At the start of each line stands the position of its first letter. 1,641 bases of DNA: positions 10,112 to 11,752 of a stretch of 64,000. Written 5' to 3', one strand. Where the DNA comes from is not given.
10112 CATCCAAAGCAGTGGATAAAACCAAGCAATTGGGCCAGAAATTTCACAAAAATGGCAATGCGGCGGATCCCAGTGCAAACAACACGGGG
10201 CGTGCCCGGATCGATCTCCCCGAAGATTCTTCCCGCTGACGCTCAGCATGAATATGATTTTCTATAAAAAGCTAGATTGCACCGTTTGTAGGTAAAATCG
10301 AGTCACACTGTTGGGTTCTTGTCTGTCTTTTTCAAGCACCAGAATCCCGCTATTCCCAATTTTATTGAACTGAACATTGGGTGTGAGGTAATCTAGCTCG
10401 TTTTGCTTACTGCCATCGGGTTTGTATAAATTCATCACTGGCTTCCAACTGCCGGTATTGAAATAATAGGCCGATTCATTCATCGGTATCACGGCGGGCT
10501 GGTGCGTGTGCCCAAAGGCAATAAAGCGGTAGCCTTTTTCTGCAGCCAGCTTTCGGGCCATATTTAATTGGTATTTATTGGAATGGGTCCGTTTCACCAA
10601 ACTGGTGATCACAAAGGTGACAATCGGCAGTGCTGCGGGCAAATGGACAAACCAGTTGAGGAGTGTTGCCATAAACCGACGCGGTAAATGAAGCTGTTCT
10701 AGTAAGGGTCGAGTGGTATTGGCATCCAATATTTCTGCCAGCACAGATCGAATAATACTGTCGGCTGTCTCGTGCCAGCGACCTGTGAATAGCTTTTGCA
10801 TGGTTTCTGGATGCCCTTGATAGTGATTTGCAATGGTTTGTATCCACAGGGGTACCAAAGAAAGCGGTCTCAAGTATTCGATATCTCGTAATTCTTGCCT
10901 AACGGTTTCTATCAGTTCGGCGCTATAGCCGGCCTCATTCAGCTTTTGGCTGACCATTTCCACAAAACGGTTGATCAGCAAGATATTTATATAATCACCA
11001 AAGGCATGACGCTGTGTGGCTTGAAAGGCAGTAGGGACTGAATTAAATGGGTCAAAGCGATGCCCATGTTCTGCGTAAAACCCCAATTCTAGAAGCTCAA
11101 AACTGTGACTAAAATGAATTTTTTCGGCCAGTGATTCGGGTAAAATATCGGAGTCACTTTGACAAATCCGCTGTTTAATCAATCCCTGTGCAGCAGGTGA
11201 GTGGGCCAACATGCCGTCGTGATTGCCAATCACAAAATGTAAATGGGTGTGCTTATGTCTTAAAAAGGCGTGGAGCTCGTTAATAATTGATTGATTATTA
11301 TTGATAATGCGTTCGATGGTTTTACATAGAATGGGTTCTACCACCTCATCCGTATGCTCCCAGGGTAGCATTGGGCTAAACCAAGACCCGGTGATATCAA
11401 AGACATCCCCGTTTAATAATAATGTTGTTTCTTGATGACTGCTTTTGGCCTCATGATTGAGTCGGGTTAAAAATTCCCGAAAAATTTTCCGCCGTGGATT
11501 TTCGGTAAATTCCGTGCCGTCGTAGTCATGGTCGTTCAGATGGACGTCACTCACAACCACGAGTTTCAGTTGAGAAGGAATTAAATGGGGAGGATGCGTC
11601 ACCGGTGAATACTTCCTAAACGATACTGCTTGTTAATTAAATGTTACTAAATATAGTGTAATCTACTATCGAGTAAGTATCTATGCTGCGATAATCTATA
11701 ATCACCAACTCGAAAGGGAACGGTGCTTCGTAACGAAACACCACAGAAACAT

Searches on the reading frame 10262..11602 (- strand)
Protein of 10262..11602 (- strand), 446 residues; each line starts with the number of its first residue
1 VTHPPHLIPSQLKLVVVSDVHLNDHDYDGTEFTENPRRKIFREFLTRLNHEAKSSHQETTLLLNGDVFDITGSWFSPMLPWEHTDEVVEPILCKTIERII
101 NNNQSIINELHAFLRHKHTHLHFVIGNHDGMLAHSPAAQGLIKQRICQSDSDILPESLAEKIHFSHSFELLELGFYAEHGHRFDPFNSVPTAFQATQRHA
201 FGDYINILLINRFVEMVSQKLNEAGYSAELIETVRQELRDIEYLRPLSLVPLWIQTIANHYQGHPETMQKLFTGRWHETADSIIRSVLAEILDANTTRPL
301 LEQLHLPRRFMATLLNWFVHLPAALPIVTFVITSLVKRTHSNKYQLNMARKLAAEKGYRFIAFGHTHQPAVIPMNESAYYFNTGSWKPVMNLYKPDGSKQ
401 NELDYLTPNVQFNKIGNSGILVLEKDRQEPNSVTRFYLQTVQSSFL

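Call 56: search_protein_families(library=pfam, proteins=[window:10262-11602:-], max_evalue=0.00001)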
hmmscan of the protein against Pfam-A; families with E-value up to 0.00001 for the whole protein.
window:10262-11602:- (446 aa): 2 families
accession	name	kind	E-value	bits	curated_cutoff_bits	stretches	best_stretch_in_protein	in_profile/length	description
PF00149.33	Metallophos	-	1.1e-08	36.2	21.5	1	13-186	2-123/191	Calcineurin-like phosphoesterase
PF12850.12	Metallophos_2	-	2e-06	28.3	27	0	339-389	87-138/154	Calcineurin-like phosphoesterase superfamily domain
